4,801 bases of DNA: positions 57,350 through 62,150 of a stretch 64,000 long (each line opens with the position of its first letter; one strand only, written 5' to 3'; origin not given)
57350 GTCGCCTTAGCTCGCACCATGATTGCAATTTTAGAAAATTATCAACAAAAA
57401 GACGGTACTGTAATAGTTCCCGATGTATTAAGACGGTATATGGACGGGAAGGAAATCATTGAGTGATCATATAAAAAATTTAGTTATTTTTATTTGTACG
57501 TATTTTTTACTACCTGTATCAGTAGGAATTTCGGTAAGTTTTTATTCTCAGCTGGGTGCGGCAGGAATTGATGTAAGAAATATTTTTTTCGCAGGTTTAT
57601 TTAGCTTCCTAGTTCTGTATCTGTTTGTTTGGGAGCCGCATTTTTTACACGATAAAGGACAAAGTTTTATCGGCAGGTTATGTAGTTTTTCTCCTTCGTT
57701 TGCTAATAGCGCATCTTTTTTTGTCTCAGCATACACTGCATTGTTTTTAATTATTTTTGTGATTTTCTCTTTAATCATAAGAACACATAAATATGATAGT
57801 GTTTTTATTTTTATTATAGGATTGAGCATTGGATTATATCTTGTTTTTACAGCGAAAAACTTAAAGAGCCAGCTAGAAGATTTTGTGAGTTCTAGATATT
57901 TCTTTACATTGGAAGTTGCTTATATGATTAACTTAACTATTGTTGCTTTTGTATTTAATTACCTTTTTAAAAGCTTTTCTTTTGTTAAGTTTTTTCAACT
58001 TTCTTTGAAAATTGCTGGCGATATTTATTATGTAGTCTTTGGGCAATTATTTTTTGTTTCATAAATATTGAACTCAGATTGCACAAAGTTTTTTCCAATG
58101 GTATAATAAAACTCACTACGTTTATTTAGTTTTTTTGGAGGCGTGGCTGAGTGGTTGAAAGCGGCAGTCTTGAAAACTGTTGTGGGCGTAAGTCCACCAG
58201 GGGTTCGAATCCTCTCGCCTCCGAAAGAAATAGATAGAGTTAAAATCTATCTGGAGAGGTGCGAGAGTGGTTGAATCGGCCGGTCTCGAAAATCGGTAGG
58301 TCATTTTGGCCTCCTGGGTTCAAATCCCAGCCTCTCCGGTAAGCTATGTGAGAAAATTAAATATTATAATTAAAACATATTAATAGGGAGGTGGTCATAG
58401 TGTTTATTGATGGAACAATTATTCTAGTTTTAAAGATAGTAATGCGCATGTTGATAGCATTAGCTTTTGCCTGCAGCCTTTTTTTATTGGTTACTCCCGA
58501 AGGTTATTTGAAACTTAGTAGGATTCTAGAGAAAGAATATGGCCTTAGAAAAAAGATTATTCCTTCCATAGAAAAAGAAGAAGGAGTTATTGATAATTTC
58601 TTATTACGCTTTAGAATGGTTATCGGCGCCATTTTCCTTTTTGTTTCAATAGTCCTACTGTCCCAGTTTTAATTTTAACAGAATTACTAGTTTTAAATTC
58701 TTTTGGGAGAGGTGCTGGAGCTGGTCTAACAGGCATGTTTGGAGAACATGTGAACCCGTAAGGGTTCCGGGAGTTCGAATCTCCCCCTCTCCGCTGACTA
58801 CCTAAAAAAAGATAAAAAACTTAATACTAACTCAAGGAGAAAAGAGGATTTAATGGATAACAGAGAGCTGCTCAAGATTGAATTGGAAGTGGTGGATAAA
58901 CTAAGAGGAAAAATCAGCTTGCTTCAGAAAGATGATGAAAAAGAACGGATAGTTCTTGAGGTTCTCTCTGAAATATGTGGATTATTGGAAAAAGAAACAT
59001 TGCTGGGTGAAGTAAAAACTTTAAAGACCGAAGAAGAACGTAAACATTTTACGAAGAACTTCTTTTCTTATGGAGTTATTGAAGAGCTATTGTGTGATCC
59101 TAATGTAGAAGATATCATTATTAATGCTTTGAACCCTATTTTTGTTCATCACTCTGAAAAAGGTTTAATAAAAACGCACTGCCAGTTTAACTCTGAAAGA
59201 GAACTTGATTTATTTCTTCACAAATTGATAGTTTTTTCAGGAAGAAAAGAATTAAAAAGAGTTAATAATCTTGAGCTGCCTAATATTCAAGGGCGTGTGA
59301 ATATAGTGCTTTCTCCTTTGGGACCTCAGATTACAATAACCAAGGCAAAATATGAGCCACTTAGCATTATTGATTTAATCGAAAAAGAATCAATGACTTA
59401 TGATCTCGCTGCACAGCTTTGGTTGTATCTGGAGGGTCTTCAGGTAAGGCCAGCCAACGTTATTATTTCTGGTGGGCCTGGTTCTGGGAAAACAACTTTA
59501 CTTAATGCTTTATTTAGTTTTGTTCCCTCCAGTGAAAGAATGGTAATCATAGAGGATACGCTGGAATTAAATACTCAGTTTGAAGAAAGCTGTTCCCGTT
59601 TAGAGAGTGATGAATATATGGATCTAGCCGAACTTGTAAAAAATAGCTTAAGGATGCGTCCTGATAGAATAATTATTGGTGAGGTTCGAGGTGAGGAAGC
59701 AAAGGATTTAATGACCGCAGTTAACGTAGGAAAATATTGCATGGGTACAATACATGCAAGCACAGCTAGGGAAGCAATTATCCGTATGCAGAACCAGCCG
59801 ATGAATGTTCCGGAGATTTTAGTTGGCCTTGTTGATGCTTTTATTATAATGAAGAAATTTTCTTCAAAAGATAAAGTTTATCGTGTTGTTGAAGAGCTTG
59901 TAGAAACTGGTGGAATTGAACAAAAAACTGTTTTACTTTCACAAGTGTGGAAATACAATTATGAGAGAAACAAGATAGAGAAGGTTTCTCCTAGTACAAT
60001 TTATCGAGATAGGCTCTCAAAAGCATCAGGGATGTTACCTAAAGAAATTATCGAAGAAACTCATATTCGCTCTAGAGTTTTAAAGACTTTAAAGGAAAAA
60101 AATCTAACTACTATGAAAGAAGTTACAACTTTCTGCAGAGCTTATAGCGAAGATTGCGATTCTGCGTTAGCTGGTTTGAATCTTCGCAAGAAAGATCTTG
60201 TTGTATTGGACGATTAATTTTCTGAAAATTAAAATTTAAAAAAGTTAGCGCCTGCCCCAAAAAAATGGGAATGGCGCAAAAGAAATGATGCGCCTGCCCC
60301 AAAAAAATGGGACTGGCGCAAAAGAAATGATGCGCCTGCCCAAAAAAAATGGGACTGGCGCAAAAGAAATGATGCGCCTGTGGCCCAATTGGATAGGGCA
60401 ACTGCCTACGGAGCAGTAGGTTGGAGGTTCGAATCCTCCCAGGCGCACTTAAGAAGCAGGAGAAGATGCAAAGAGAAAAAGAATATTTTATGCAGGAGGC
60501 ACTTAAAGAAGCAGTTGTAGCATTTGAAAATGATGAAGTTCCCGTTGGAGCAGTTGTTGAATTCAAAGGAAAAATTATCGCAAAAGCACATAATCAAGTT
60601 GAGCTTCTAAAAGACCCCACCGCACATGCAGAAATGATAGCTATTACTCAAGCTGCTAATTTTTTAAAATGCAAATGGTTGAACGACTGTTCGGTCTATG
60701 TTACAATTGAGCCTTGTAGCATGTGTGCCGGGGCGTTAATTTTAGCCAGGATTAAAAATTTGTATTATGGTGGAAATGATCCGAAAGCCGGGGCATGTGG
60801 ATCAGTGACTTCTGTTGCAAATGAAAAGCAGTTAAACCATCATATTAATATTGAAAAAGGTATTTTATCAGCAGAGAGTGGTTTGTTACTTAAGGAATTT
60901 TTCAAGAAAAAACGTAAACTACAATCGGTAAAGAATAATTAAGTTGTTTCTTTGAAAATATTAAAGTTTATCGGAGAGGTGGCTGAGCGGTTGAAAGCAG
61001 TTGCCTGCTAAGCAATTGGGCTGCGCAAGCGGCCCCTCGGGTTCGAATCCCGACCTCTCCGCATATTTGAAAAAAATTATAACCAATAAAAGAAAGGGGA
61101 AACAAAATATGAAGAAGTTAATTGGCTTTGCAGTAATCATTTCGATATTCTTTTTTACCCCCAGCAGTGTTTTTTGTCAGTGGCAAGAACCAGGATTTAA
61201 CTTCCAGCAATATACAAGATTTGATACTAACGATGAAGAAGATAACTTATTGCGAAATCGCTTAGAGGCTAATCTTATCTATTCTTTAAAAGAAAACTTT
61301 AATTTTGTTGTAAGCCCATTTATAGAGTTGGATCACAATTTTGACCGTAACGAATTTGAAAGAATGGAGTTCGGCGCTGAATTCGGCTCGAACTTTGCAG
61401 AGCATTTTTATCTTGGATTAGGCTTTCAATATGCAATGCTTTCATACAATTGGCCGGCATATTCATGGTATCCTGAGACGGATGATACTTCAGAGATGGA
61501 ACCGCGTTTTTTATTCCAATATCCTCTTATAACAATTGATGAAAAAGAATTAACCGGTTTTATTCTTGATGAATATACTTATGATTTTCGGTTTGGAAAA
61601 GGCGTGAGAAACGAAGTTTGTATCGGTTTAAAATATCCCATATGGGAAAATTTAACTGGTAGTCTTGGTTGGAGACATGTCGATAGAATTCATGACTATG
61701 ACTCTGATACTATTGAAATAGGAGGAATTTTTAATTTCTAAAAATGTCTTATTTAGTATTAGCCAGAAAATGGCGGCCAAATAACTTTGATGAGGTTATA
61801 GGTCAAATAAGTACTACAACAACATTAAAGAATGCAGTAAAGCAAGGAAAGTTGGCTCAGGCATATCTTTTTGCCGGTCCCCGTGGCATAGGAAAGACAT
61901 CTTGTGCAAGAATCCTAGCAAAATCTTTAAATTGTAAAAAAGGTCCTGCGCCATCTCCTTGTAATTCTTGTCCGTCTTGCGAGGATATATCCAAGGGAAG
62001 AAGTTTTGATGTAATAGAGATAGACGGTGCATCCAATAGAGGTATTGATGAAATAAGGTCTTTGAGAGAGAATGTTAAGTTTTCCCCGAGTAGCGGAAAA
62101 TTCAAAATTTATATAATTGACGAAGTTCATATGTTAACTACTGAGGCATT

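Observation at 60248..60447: Three 42-bp tandem repeats seeded by the 5' end of tRNA-Arg(ACG)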

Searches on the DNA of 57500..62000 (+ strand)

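Call 6: search_rna_families(source=window, start=57500, end=62000, threshold=evalue, max_evalue=1)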
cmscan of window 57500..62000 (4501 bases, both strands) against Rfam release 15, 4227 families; matches with E-value up to 1: 12.
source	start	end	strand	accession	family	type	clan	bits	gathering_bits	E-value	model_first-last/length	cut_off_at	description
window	60374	60447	+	RF00005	tRNA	Gene; tRNA;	CL00001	70.4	29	1.8e-14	1-71/71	no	tRNA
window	58137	58223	+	RF00005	tRNA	Gene; tRNA;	CL00001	60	29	1.3e-11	1-71/71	no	tRNA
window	60973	61061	+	RF00005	tRNA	Gene; tRNA;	CL00001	59.9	29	1.3e-11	1-71/71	no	tRNA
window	58253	58338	+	RF00005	tRNA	Gene; tRNA;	CL00001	51.3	29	3.1e-09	1-71/71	no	tRNA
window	58706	58793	+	RF00005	tRNA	Gene; tRNA;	CL00001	50.6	29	4.8e-09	1-71/71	no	tRNA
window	61008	61061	-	RF04351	Plastid-psbl-rps4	Cis-reg;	-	36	68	4.8e-05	1-53/53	no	Plastid-psbl-rps4 3UTR RNA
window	58751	58793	-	RF04351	Plastid-psbl-rps4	Cis-reg;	-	33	68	0.00032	1-53/53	no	Plastid-psbl-rps4 3UTR RNA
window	60374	60448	-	RF04354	Plastid-ycf2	Cis-reg;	-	29.7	65.7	0.0029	1-75/75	no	Plastid-ycf2 5UTR RNA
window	58289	58338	-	RF04351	Plastid-psbl-rps4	Cis-reg;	-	24.7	68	0.055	1-53/53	no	Plastid-psbl-rps4 3UTR RNA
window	58172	58223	-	RF04351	Plastid-psbl-rps4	Cis-reg;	-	22.9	68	0.17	1-53/53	no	Plastid-psbl-rps4 3UTR RNA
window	58244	58396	+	RF02223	sX4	Gene; sRNA;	-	22.8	70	0.088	1-167/167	no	Proteobacterial sRNA sX4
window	58369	58486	+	RF01673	PhrS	Gene; sRNA;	-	20.1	37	0.06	1-212/212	no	PhrS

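Call 61: search_rna_families(sources=[L032, L026, L021, L022], threshold=evalue, max_evalue=0.1)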
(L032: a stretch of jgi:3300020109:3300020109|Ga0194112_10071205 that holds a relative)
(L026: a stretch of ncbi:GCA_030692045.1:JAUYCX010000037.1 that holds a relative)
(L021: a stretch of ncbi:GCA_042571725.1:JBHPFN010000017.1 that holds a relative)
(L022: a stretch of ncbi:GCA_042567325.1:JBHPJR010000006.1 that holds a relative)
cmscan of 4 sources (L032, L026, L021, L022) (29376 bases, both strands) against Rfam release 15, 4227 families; matches with E-value up to 0.1: 31.
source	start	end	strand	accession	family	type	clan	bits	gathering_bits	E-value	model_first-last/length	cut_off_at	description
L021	5572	5645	+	RF00005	tRNA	Gene; tRNA;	CL00001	70.5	29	1.1e-13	1-71/71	no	tRNA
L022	5505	5578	+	RF00005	tRNA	Gene; tRNA;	CL00001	70.5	29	1.1e-13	1-71/71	no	tRNA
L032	2726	2799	+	RF00005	tRNA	Gene; tRNA;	CL00001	66.5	29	1.3e-12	1-71/71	no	tRNA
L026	2298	2383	+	RF00005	tRNA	Gene; tRNA;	CL00001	60.3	29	6.6e-11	1-71/71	no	tRNA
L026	2195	2283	+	RF00005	tRNA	Gene; tRNA;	CL00001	60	29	8.1e-11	1-71/71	no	tRNA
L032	455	541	+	RF00005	tRNA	Gene; tRNA;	CL00001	59.5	29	1.1e-10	1-71/71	no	tRNA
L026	2776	2864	+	RF00005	tRNA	Gene; tRNA;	CL00001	58.6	29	2e-10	1-71/71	no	tRNA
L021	2990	3076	+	RF00005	tRNA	Gene; tRNA;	CL00001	58.3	29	2.3e-10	1-71/71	no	tRNA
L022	2948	3034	+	RF00005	tRNA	Gene; tRNA;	CL00001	58.3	29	2.3e-10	1-71/71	no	tRNA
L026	5199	5289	+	RF00005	tRNA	Gene; tRNA;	CL00001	57.9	29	3e-10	1-71/71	no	tRNA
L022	6093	6179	+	RF00005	tRNA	Gene; tRNA;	CL00001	57.9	29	3.2e-10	1-71/71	no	tRNA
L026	4552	4625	+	RF00005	tRNA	Gene; tRNA;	CL00001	57.4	29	4.2e-10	1-71/71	no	tRNA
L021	6178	6266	+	RF00005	tRNA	Gene; tRNA;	CL00001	56.3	29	8.2e-10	1-71/71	no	tRNA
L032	610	696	+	RF00005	tRNA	Gene; tRNA;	CL00001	54.5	29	2.7e-09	1-71/71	no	tRNA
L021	3336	3422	+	RF00005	tRNA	Gene; tRNA;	CL00001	52.2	29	1.1e-08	1-71/71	no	tRNA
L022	3613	3699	+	RF00005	tRNA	Gene; tRNA;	CL00001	50.9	29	2.6e-08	1-71/71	no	tRNA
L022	3425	3511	+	RF00005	tRNA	Gene; tRNA;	CL00001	48.9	29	9.4e-08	1-71/71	no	tRNA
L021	6213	6266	-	RF04351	Plastid-psbl-rps4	Cis-reg;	-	43.1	68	3.9e-06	1-53/53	no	Plastid-psbl-rps4 3UTR RNA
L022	6128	6179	-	RF04351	Plastid-psbl-rps4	Cis-reg;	-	38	68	8.8e-05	1-53/53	no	Plastid-psbl-rps4 3UTR RNA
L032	2726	2800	-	RF04354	Plastid-ycf2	Cis-reg;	-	35.8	65.7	0.00043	1-75/75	no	Plastid-ycf2 5UTR RNA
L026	5234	5289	-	RF04351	Plastid-psbl-rps4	Cis-reg;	-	32.1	68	0.0035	1-53/53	no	Plastid-psbl-rps4 3UTR RNA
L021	3855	3940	+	RF01852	tRNA-Sec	Gene; tRNA;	CL00001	31.9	47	0.0098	1-91/91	no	Selenocysteine transfer RNA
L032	490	541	-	RF04351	Plastid-psbl-rps4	Cis-reg;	-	31.2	68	0.0065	1-53/53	no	Plastid-psbl-rps4 3UTR RNA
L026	4552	4626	-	RF04354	Plastid-ycf2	Cis-reg;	-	30.6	65.7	0.011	1-75/75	no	Plastid-ycf2 5UTR RNA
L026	2762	2934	+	RF02223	sX4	Gene; sRNA;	-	30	70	0.0097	1-167/167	no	Proteobacterial sRNA sX4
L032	442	607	+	RF02223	sX4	Gene; sRNA;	-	29.5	70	0.013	1-167/167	no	Proteobacterial sRNA sX4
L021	5572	5646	-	RF04354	Plastid-ycf2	Cis-reg;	-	28.9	65.7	0.032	1-75/75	no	Plastid-ycf2 5UTR RNA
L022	5505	5579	-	RF04354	Plastid-ycf2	Cis-reg;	-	28.9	65.7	0.032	1-75/75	no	Plastid-ycf2 5UTR RNA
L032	645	696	-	RF04351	Plastid-psbl-rps4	Cis-reg;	-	27.4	68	0.067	1-53/53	no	Plastid-psbl-rps4 3UTR RNA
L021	2978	3122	+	RF02223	sX4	Gene; sRNA;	-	26.5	70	0.069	1-167/167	no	Proteobacterial sRNA sX4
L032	1092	1181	+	RF00023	tmRNA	Gene;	CL00001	18.8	47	0.00069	1-374/374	no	transfer-messenger RNA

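Call 66: build_rna_model(alignment_id=A3, structure=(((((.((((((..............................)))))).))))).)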
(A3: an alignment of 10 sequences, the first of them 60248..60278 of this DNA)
Model R1 built from alignment A3 (10 sequences, 55 columns); structure: as given.
model positions 41; base pairs 11; branch points 0; effective number of sequences 10; information 0.98 bits per position. Calibrated on 0.2 Mb of random sequence (short: E-values are rough).
structure used (alignment columns):
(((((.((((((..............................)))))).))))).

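Call 67: search_with_rna_model(model_id=R1, sources=[window, L001, L002, L003, L012, L014, L016, L020, L021, L022, L023, L025, L026, L027, L028, L029, L030, L031, L032], max_evalue=1, show_alignments=0)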
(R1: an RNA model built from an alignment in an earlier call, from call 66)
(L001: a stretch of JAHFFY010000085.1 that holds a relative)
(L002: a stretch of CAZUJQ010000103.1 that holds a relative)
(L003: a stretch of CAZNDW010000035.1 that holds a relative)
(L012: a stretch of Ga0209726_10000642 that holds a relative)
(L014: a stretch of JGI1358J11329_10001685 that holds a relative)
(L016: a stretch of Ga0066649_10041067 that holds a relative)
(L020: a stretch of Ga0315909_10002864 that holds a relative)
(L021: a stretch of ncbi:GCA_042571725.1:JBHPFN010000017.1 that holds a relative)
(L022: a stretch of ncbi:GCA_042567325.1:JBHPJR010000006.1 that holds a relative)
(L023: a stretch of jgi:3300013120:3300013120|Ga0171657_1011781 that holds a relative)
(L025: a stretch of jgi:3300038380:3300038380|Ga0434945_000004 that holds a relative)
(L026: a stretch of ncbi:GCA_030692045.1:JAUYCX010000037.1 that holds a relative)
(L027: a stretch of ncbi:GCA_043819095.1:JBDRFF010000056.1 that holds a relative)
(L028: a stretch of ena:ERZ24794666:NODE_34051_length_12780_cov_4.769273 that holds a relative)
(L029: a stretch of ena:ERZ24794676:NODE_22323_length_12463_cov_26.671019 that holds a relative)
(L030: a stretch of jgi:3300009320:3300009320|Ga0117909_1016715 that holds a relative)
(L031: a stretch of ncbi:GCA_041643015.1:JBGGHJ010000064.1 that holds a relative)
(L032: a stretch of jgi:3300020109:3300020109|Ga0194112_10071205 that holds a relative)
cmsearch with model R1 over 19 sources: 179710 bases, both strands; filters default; matches with E-value up to 1: 19.
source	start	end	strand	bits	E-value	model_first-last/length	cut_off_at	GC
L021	5440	5480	+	49.7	2.1e-09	1-41/41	no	0.68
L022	5425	5478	+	43.6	6.9e-08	1-41/41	no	0.54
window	60290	60320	+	43.3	8.1e-08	1-41/41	no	0.61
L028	4405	4447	+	42.7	1.1e-07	1-41/41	no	0.47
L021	5374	5413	+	41.6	2.2e-07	1-41/41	no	0.45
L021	5506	5546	+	41.2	2.7e-07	1-41/41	no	0.63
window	60332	60362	+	39.8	5.9e-07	1-41/41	no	0.58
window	60248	60278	+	39.6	6.7e-07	1-41/41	no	0.58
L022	5365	5405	+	38.2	1.5e-06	1-41/41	no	0.66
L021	9224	9263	+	30.3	0.00013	1-41/41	no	0.57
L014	4371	4420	+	28.8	0.00031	1-41/41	no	0.52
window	60289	60319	-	24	0.0046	1-41/41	no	0.61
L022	5424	5477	-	23.7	0.0056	1-41/41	no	0.56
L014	4530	4575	+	20.8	0.028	1-41/41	no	0.5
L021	5439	5479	-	20.5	0.033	1-41/41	no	0.71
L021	9290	9324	+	20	0.045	1-41/41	no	0.57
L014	4374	4417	-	16.5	0.33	4-37/41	no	0.5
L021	9223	9262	-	15.4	0.59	1-41/41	no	0.57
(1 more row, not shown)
